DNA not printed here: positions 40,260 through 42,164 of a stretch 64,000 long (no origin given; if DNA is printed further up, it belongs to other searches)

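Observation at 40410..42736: Anchorless FrdAB lacking the covalent-FAD His and with a four-Cys third cluster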

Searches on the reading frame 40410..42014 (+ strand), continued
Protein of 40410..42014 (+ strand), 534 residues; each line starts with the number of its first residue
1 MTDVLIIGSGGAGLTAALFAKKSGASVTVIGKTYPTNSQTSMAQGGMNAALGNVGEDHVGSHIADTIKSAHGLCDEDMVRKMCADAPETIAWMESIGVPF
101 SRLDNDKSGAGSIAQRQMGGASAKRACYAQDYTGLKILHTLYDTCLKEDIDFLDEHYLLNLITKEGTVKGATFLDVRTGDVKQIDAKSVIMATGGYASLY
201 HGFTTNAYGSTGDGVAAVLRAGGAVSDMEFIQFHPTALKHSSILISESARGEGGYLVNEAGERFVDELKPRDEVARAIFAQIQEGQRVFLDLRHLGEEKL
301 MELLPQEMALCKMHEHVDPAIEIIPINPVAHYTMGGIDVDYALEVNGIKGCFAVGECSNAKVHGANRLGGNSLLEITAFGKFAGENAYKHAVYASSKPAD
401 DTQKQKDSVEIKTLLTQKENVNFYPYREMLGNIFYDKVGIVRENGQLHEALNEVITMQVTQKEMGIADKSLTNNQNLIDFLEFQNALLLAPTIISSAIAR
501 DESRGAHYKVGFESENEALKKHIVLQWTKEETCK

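Call 46: search_protein_families(library=ncbifam, proteins=[P0136, P0133, P0233, P0221, P0205, P0121, P0126, P0128, P0139, P0131], max_evalue=1e-60)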
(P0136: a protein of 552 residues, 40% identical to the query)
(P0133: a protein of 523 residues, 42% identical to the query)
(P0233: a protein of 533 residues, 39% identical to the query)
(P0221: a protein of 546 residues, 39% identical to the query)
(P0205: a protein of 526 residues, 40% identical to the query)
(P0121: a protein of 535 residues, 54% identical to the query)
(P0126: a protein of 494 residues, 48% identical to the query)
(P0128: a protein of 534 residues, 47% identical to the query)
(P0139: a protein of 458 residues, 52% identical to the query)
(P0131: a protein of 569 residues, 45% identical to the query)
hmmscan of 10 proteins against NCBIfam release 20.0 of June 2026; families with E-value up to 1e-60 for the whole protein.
P0136 (552 aa): 22 families
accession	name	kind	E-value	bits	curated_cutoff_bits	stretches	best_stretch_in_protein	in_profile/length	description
TIGR01812.1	sdhA_frdA_Gneg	subfamily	1.2e-148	496.2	567.3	1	4-522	1-543/568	succinate dehydrogenase or fumarate reductase, flavoprotein subunit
NF004724.0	PRK06069.1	subfamily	1.7e-130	436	826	1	2-535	5-564/577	succinate dehydrogenase/fumarate reductase flavoprotein subunit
NF004613.0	PRK05945.1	equivalog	1.3e-120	403.7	824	1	3-520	4-548/575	succinate dehydrogenase/fumarate reductase flavoprotein subunit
TIGR01816.1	sdhA_forward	equivalog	1.2e-117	393.6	727.35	1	3-521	3-551/584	succinate dehydrogenase flavoprotein subunit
NF004900.0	PRK06263.1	equivalog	1e-112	377.6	718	1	3-524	8-537/546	fumarate reductase (CoM/CoB) subunit TfrA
NF006686.0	PRK09231.1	equivalog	1.8e-108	363.6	854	0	277-533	306-566/598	fumarate reductase (quinol) flavoprotein subunit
TIGR00551.1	nadB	equivalog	1.8e-108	363.4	452.75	1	3-508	3-489/489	L-aspartate oxidase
TIGR01176.1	fum_red_Fp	equivalog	8.9e-105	351.5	932.7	1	3-533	4-564/580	fumarate reductase (quinol) flavoprotein subunit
NF005867.0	PRK07804.1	equivalog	2.1e-104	349.8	639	1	4-522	20-530/548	L-aspartate oxidase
NF042982.1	MFR_Fp_SdhA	equivalog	2.9e-104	349.7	1100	1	4-520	49-586/612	8-methylmenaquinol:fumarate reductase flavoprotein subunit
NF005037.0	PRK06452.1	equivalog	5.2e-104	348.8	862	1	2-539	5-557/566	succinate dehydrogenase flavoprotein subunit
NF005636.0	PRK07395.1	subfamily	1.5e-98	330.5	723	1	3-522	13-548/560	L-aspartate oxidase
NF005701.0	PRK07512.1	equivalog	2.1e-93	313.4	528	1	4-520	11-496/516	L-aspartate oxidase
NF005866.0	PRK07803.1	equivalog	6.6e-93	312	819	0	3-260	9-283/631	fumarate reductase/succinate dehydrogenase flavoprotein subunit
NF006383.0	PRK08626.1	equivalog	7.6e-90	302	663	1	85-520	112-566/657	fumarate reductase flavoprotein subunit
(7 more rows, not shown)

P0133 (523 aa): 22 families
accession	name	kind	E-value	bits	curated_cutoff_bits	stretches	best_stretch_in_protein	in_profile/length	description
TIGR01812.1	sdhA_frdA_Gneg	subfamily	1.7e-148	495.7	567.3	1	4-518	1-543/568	succinate dehydrogenase or fumarate reductase, flavoprotein subunit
NF004724.0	PRK06069.1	subfamily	1e-132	443.3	826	1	1-518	4-552/577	succinate dehydrogenase/fumarate reductase flavoprotein subunit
NF004900.0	PRK06263.1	equivalog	2.8e-129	432.2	718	1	1-520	6-537/546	fumarate reductase (CoM/CoB) subunit TfrA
TIGR01816.1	sdhA_forward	equivalog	2.8e-124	415.4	727.35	1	2-519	2-553/584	succinate dehydrogenase flavoprotein subunit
TIGR00551.1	nadB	equivalog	7.7e-119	397.6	452.75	1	2-505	2-489/489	L-aspartate oxidase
NF004613.0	PRK05945.1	equivalog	1.7e-115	386.8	824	1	2-517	3-549/575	succinate dehydrogenase/fumarate reductase flavoprotein subunit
NF005867.0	PRK07804.1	equivalog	2.1e-111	372.9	639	1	3-518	19-530/548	L-aspartate oxidase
NF006686.0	PRK09231.1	equivalog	2.1e-109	366.7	854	1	2-517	5-554/598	fumarate reductase (quinol) flavoprotein subunit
NF005866.0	PRK07803.1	equivalog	4.2e-109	365.5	819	0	2-261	8-284/631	fumarate reductase/succinate dehydrogenase flavoprotein subunit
TIGR01176.1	fum_red_Fp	equivalog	1.1e-107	361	932.7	1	2-519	3-554/580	fumarate reductase (quinol) flavoprotein subunit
NF042982.1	MFR_Fp_SdhA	equivalog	1.7e-106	357.1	1100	1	3-519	48-589/612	8-methylmenaquinol:fumarate reductase flavoprotein subunit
NF005636.0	PRK07395.1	subfamily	5e-106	355.2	723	1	2-521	12-551/560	L-aspartate oxidase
NF005037.0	PRK06452.1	equivalog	1.3e-103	347.5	862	1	1-515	4-538/566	succinate dehydrogenase flavoprotein subunit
NF005701.0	PRK07512.1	equivalog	1.3e-102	343.8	528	1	4-517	11-495/516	L-aspartate oxidase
NF006383.0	PRK08626.1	equivalog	1.6e-99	333.9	663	1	3-510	6-560/657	fumarate reductase flavoprotein subunit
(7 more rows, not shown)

P0233 (533 aa): 19 families
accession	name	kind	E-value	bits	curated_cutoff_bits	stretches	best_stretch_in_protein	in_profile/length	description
NF006567.0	PRK09077.1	equivalog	3.8e-158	527.1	629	1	11-516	6-523/537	L-aspartate oxidase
TIGR00551.1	nadB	equivalog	6.1e-156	519.9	452.75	1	14-512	3-489/489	L-aspartate oxidase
NF005867.0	PRK07804.1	equivalog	1.4e-152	508.8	639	1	13-525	18-530/548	L-aspartate oxidase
NF005636.0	PRK07395.1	subfamily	1.1e-150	502.6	723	1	10-474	9-474/560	L-aspartate oxidase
NF005978.0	PRK08071.1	equivalog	2.9e-143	478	621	1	14-514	4-493/514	L-aspartate oxidase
NF005701.0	PRK07512.1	equivalog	2.1e-141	471.8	528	1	11-513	7-485/516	L-aspartate oxidase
NF004900.0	PRK06263.1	equivalog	1.3e-127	426.7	718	1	9-529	3-539/546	fumarate reductase (CoM/CoB) subunit TfrA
TIGR01812.1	sdhA_frdA_Gneg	subfamily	3.7e-120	402.1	567.3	1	15-513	1-530/568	succinate dehydrogenase or fumarate reductase, flavoprotein subunit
NF004820.0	PRK06175.1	equivalog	1.6e-117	393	472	1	12-411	3-392/433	L-aspartate oxidase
NF004724.0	PRK06069.1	subfamily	2.3e-106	356.3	826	1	11-529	3-556/577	succinate dehydrogenase/fumarate reductase flavoprotein subunit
NF006686.0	PRK09231.1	equivalog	6.8e-95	318.8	854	1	12-510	4-537/598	fumarate reductase (quinol) flavoprotein subunit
TIGR01816.1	sdhA_forward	equivalog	8.1e-95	318.1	727.35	1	15-524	4-551/584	succinate dehydrogenase flavoprotein subunit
NF004613.0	PRK05945.1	equivalog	6.8e-94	315.5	824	1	14-514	4-538/575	succinate dehydrogenase/fumarate reductase flavoprotein subunit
TIGR01176.1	fum_red_Fp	equivalog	1.8e-90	304.2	932.7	1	12-511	2-536/580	fumarate reductase (quinol) flavoprotein subunit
NF005866.0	PRK07803.1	equivalog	7.8e-90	301.8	819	0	284-524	317-581/631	fumarate reductase/succinate dehydrogenase flavoprotein subunit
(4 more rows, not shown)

P0221 (546 aa): 21 families
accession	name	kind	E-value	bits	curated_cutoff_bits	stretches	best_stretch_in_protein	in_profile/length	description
NF006567.0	PRK09077.1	equivalog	1.9e-270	897.7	629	1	7-536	6-534/537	L-aspartate oxidase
TIGR00551.1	nadB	equivalog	1.5e-193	644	452.75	1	10-519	3-489/489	L-aspartate oxidase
NF005867.0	PRK07804.1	equivalog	1.8e-162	541.4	639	1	9-528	18-526/548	L-aspartate oxidase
NF005636.0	PRK07395.1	subfamily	9.8e-151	502.7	723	1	4-524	7-540/560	L-aspartate oxidase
NF005701.0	PRK07512.1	equivalog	2.9e-141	471.3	528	1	7-525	7-490/516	L-aspartate oxidase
NF005978.0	PRK08071.1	equivalog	2.5e-130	435.3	621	1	10-521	4-493/514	L-aspartate oxidase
NF004900.0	PRK06263.1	equivalog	1e-120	403.9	718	1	10-527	8-530/546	fumarate reductase (CoM/CoB) subunit TfrA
TIGR01812.1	sdhA_frdA_Gneg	subfamily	2.7e-117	392.6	567.3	1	11-522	1-532/568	succinate dehydrogenase or fumarate reductase, flavoprotein subunit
NF004820.0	PRK06175.1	equivalog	1.4e-105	353.6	472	1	9-408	4-388/433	L-aspartate oxidase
NF004724.0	PRK06069.1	subfamily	2e-100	336.7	826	1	10-522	6-541/577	succinate dehydrogenase/fumarate reductase flavoprotein subunit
TIGR01816.1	sdhA_forward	equivalog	1e-92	311.2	727.35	1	11-522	4-541/584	succinate dehydrogenase flavoprotein subunit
NF004613.0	PRK05945.1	equivalog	3.2e-88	296.8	824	1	11-522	5-539/575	succinate dehydrogenase/fumarate reductase flavoprotein subunit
NF006686.0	PRK09231.1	equivalog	3e-86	290.2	854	1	10-517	6-537/598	fumarate reductase (quinol) flavoprotein subunit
NF042982.1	MFR_Fp_SdhA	equivalog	8.6e-86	288.7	1100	1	10-523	48-578/612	8-methylmenaquinol:fumarate reductase flavoprotein subunit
NF005866.0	PRK07803.1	equivalog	5.4e-85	285.8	819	0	10-277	9-286/631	fumarate reductase/succinate dehydrogenase flavoprotein subunit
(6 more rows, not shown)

P0205 (526 aa): 21 families
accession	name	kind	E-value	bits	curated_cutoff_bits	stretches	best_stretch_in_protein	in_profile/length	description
TIGR00551.1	nadB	equivalog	2.6e-144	481.6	452.75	1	4-524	2-484/489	L-aspartate oxidase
NF005867.0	PRK07804.1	equivalog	4.1e-133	444.5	639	1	4-524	18-512/548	L-aspartate oxidase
NF005636.0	PRK07395.1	subfamily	1.7e-129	432.6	723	1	2-524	10-530/560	L-aspartate oxidase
NF006567.0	PRK09077.1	equivalog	2.8e-125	418.6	629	1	2-525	6-515/537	L-aspartate oxidase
NF005701.0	PRK07512.1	equivalog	2.3e-124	415.6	528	1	5-524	10-479/516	L-aspartate oxidase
NF005978.0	PRK08071.1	equivalog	3.8e-121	405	621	1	6-525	5-487/514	L-aspartate oxidase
TIGR01812.1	sdhA_frdA_Gneg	subfamily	1.4e-111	373.8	567.3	1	6-524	1-524/568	succinate dehydrogenase or fumarate reductase, flavoprotein subunit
NF004820.0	PRK06175.1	equivalog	1.8e-111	373.1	472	1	1-411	1-401/433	L-aspartate oxidase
NF004900.0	PRK06263.1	equivalog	5.9e-102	342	718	1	5-524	8-517/546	fumarate reductase (CoM/CoB) subunit TfrA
NF004724.0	PRK06069.1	subfamily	2.7e-100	336.2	826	1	4-524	5-533/577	succinate dehydrogenase/fumarate reductase flavoprotein subunit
TIGR01816.1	sdhA_forward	equivalog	3.1e-89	299.7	727.35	1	4-523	2-532/584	succinate dehydrogenase flavoprotein subunit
NF006686.0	PRK09231.1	equivalog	2.3e-85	287.3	854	1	4-524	5-534/598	fumarate reductase (quinol) flavoprotein subunit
NF004613.0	PRK05945.1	equivalog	3.1e-85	286.9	824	1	4-523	3-530/575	succinate dehydrogenase/fumarate reductase flavoprotein subunit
TIGR01176.1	fum_red_Fp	equivalog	6.4e-82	276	932.7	1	6-524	5-532/580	fumarate reductase (quinol) flavoprotein subunit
NF006254.0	PRK08401.1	equivalog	7.5e-80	268.9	726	1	9-469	6-413/466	L-aspartate oxidase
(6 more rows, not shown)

P0121 (535 aa): 23 families
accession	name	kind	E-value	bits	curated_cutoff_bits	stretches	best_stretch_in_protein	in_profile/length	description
TIGR01812.1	sdhA_frdA_Gneg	subfamily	1.5e-169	565.1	567.3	1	3-533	1-555/568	succinate dehydrogenase or fumarate reductase, flavoprotein subunit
NF004724.0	PRK06069.1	subfamily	3.8e-150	500.8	826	1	2-532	6-563/577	succinate dehydrogenase/fumarate reductase flavoprotein subunit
TIGR01816.1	sdhA_forward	equivalog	2.2e-140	468.6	727.35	1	3-525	4-556/584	succinate dehydrogenase flavoprotein subunit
NF042982.1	MFR_Fp_SdhA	equivalog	1.6e-137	459.6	1100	1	2-534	48-601/612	8-methylmenaquinol:fumarate reductase flavoprotein subunit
NF006686.0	PRK09231.1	equivalog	9e-133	443.9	854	1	2-509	6-542/598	fumarate reductase (quinol) flavoprotein subunit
NF004900.0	PRK06263.1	equivalog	4.3e-130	434.9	718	1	2-527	8-541/546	fumarate reductase (CoM/CoB) subunit TfrA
NF004613.0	PRK05945.1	equivalog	3.6e-127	425.4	824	1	3-534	5-563/575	succinate dehydrogenase/fumarate reductase flavoprotein subunit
TIGR01176.1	fum_red_Fp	equivalog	1.3e-125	420.2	932.7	1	3-508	5-537/580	fumarate reductase (quinol) flavoprotein subunit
TIGR00551.1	nadB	equivalog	8.1e-125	417.3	452.75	1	2-507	3-488/489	L-aspartate oxidase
NF005037.0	PRK06452.1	equivalog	2.4e-121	406.1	862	1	3-534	7-554/566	succinate dehydrogenase flavoprotein subunit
NF006567.0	PRK09077.1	equivalog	5.3e-112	374.7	629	1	2-520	9-530/537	L-aspartate oxidase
NF005636.0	PRK07395.1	subfamily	2.6e-111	372.6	723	1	2-521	13-548/560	L-aspartate oxidase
NF005867.0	PRK07804.1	equivalog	4.4e-108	361.9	639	1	3-526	20-535/548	L-aspartate oxidase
NF006383.0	PRK08626.1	equivalog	1.3e-105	354.1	663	1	106-509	134-555/657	fumarate reductase flavoprotein subunit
NF005866.0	PRK07803.1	equivalog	5.2e-105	351.9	819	0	3-260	10-284/631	fumarate reductase/succinate dehydrogenase flavoprotein subunit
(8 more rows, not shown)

P0126 (494 aa): 20 families
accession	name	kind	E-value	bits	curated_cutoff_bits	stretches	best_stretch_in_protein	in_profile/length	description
TIGR01812.1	sdhA_frdA_Gneg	subfamily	3.3e-130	435.3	567.3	1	3-493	1-527/568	succinate dehydrogenase or fumarate reductase, flavoprotein subunit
NF004724.0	PRK06069.1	subfamily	1e-106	357.4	826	1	2-493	6-536/577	succinate dehydrogenase/fumarate reductase flavoprotein subunit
TIGR01816.1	sdhA_forward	equivalog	1.2e-106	357.1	727.35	1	3-493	4-536/584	succinate dehydrogenase flavoprotein subunit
NF042982.1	MFR_Fp_SdhA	equivalog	6.4e-101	338.7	1100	1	3-493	49-572/612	8-methylmenaquinol:fumarate reductase flavoprotein subunit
TIGR00551.1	nadB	equivalog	2e-96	323.7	452.75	1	3-493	4-487/489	L-aspartate oxidase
NF006686.0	PRK09231.1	equivalog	7.4e-96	322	854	1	2-493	6-537/598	fumarate reductase (quinol) flavoprotein subunit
NF004900.0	PRK06263.1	equivalog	3e-95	319.9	718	1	2-493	8-520/546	fumarate reductase (CoM/CoB) subunit TfrA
NF004613.0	PRK05945.1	equivalog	3.8e-95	319.6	824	1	3-493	5-534/575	succinate dehydrogenase/fumarate reductase flavoprotein subunit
TIGR01176.1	fum_red_Fp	equivalog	7.2e-94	315.5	932.7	1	2-493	4-535/580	fumarate reductase (quinol) flavoprotein subunit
NF005037.0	PRK06452.1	equivalog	5.2e-93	312.5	862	1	3-493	7-525/566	succinate dehydrogenase flavoprotein subunit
NF005867.0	PRK07804.1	equivalog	4.9e-88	295.7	639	1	2-493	19-515/548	L-aspartate oxidase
NF005978.0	PRK08071.1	equivalog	1.2e-82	278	621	1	3-493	5-489/514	L-aspartate oxidase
NF006567.0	PRK09077.1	equivalog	1.4e-82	277.7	629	1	2-493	9-517/537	L-aspartate oxidase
NF004820.0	PRK06175.1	equivalog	2.8e-82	276.9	472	1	2-384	5-390/433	L-aspartate oxidase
NF005701.0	PRK07512.1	equivalog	4.3e-81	272.8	528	1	3-493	11-482/516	L-aspartate oxidase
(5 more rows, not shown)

P0128 (534 aa): 23 families
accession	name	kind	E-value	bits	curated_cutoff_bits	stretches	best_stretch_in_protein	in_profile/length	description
TIGR01812.1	sdhA_frdA_Gneg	subfamily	1.5e-167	558.6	567.3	1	4-530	1-550/568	succinate dehydrogenase or fumarate reductase, flavoprotein subunit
TIGR01816.1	sdhA_forward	equivalog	5e-146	487.2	727.35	1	2-527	2-556/584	succinate dehydrogenase flavoprotein subunit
NF004724.0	PRK06069.1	subfamily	2.4e-142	475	826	1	2-531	5-560/577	succinate dehydrogenase/fumarate reductase flavoprotein subunit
NF004613.0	PRK05945.1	equivalog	5.1e-134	448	824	1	2-530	3-557/575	succinate dehydrogenase/fumarate reductase flavoprotein subunit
NF004900.0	PRK06263.1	equivalog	8.7e-127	424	718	1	2-522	7-534/546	fumarate reductase (CoM/CoB) subunit TfrA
TIGR00551.1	nadB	equivalog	1.8e-119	399.7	452.75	1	2-510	2-489/489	L-aspartate oxidase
NF042982.1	MFR_Fp_SdhA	equivalog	4.9e-119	398.5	1100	1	3-530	48-595/612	8-methylmenaquinol:fumarate reductase flavoprotein subunit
NF006686.0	PRK09231.1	equivalog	1.8e-118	396.6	854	1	2-526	5-558/598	fumarate reductase (quinol) flavoprotein subunit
TIGR01176.1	fum_red_Fp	equivalog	2.8e-117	392.8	932.7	1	3-527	4-557/580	fumarate reductase (quinol) flavoprotein subunit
NF005037.0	PRK06452.1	equivalog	1.1e-111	374.2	862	1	1-525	4-543/566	succinate dehydrogenase flavoprotein subunit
NF005636.0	PRK07395.1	subfamily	1.6e-111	373.3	723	1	2-518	12-543/560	L-aspartate oxidase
NF005866.0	PRK07803.1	equivalog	1.2e-110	370.5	819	1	2-262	8-284/631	fumarate reductase/succinate dehydrogenase flavoprotein subunit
NF005701.0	PRK07512.1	equivalog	5.5e-109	364.9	528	1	4-515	11-489/516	L-aspartate oxidase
NF005867.0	PRK07804.1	equivalog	6.1e-108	361.4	639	1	3-521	19-528/548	L-aspartate oxidase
NF006383.0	PRK08626.1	equivalog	3.6e-103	346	663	1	3-523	6-568/657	fumarate reductase flavoprotein subunit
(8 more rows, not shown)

P0139 (458 aa): 20 families
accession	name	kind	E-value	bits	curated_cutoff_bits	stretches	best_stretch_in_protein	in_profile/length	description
TIGR01812.1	sdhA_frdA_Gneg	subfamily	2.6e-113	379.4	567.3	1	7-432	1-476/568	succinate dehydrogenase or fumarate reductase, flavoprotein subunit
TIGR00551.1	nadB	equivalog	1.9e-108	363.3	452.75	1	6-458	3-489/489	L-aspartate oxidase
NF005701.0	PRK07512.1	equivalog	3.4e-104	349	528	1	6-458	10-484/516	L-aspartate oxidase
NF005636.0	PRK07395.1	subfamily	6.2e-100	335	723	1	5-428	12-465/560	L-aspartate oxidase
NF004724.0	PRK06069.1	subfamily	6.6e-98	328.4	826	1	3-435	3-488/577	succinate dehydrogenase/fumarate reductase flavoprotein subunit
NF005867.0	PRK07804.1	equivalog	1.2e-96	324.1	639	1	5-431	18-474/548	L-aspartate oxidase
NF005978.0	PRK08071.1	equivalog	2e-90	303.6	621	1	6-424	4-437/514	L-aspartate oxidase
NF042982.1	MFR_Fp_SdhA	equivalog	5.5e-88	295.9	1100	1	5-390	47-462/612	8-methylmenaquinol:fumarate reductase flavoprotein subunit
TIGR01816.1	sdhA_forward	equivalog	2.5e-87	293.4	727.35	1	5-389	2-431/584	succinate dehydrogenase flavoprotein subunit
NF006686.0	PRK09231.1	equivalog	9e-86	288.7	854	1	3-398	3-437/598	fumarate reductase (quinol) flavoprotein subunit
NF004613.0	PRK05945.1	equivalog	1.8e-85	287.7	824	1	5-430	3-481/575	succinate dehydrogenase/fumarate reductase flavoprotein subunit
NF004900.0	PRK06263.1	equivalog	7.1e-85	285.6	718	1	5-431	7-473/546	fumarate reductase (CoM/CoB) subunit TfrA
NF004820.0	PRK06175.1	equivalog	7.8e-83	278.7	472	1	5-393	4-406/433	L-aspartate oxidase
TIGR01176.1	fum_red_Fp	equivalog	1.4e-82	278.1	932.7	1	5-404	3-441/580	fumarate reductase (quinol) flavoprotein subunit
NF006567.0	PRK09077.1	equivalog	4.1e-80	269.5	629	1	4-430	7-470/537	L-aspartate oxidase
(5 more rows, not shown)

P0131 (569 aa): 21 families
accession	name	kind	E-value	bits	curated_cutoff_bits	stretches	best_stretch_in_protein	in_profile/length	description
TIGR01812.1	sdhA_frdA_Gneg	subfamily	3.9e-232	771.8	567.3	1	5-569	1-568/568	succinate dehydrogenase or fumarate reductase, flavoprotein subunit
NF042982.1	MFR_Fp_SdhA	equivalog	2e-207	690.4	1100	1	2-568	46-612/612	8-methylmenaquinol:fumarate reductase flavoprotein subunit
NF004724.0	PRK06069.1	subfamily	3.3e-204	679.3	826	1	3-569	5-577/577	succinate dehydrogenase/fumarate reductase flavoprotein subunit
TIGR01816.1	sdhA_forward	equivalog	1e-200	667.8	727.35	1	3-568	2-583/584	succinate dehydrogenase flavoprotein subunit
NF004613.0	PRK05945.1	equivalog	3.4e-185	616.9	824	1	1-569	1-575/575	succinate dehydrogenase/fumarate reductase flavoprotein subunit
NF006686.0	PRK09231.1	equivalog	5e-172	573.5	854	1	3-569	5-581/598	fumarate reductase (quinol) flavoprotein subunit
TIGR01176.1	fum_red_Fp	equivalog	1.5e-167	558.8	932.7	1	3-569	3-579/580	fumarate reductase (quinol) flavoprotein subunit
NF005037.0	PRK06452.1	equivalog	8.5e-167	556.1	862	1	3-569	5-566/566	succinate dehydrogenase flavoprotein subunit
NF006383.0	PRK08626.1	equivalog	3.3e-138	461.8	663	1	107-569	131-598/657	fumarate reductase flavoprotein subunit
NF004900.0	PRK06263.1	equivalog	3.1e-135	451.8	718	1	4-546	8-537/546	fumarate reductase (CoM/CoB) subunit TfrA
NF005866.0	PRK07803.1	equivalog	8.8e-115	384.2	819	1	2-271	7-291/631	fumarate reductase/succinate dehydrogenase flavoprotein subunit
TIGR00551.1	nadB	equivalog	8.7e-109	364.4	452.75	1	4-530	3-489/489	L-aspartate oxidase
NF006392.0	PRK08641.1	equivalog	1.6e-108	363.8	855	1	2-569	2-579/593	succinate dehydrogenase flavoprotein subunit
NF005636.0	PRK07395.1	subfamily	1.3e-105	353.7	723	1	2-544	11-548/560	L-aspartate oxidase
NF005867.0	PRK07804.1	equivalog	1.7e-101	340.1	639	1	3-548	18-534/548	L-aspartate oxidase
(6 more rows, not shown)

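Call 64: find_encoding_contigs(protein=P0125, flank=8000, max_places=1)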
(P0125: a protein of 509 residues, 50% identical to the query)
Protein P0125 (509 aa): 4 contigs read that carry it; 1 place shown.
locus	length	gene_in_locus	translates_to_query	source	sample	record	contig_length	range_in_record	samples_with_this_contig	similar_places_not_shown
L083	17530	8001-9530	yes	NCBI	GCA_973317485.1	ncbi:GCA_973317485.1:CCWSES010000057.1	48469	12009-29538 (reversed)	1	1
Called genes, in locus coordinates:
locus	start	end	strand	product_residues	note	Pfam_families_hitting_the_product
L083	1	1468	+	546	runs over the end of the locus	PF00118:Cpn60_TCP1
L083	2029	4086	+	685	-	-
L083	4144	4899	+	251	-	PF02661:Fic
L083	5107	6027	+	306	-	PF00849:PseudoU_synth_2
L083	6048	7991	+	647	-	PF00672:HAMP (faint), PF00015:MCPsignal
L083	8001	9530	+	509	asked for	PF00890:FAD_binding_2, PF01266:DAO, PF01494:FAD_binding_3 (weak), PF03486:HI0933_like, PF07992:Pyr_redox_2 (weak), PF02910:Succ_DH_flav_C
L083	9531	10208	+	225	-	PF00111:Fer2 (weak), PF13085:Fer2_3, PF13237:Fer4_10, PF12838:Fer4_7 (weak), PF13183:Fer4_8, PF13484:Fer4_16, PF13534:Fer4_17, PF13746:Fer4_18 (weak), +1 more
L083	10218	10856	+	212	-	PF17680:FlgO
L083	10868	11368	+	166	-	PF04461:YajQ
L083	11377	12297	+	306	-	PF00535:Glycos_transf_2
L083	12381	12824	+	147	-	-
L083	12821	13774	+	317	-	-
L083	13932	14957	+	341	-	PF01595:CNNM, PF00571:CBS (weak)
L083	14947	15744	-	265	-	PF01551:Peptidase_M23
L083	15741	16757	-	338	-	PF02445:NadA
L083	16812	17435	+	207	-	PF02660:G3P_acyltransf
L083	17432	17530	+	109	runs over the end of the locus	PF02152:FolB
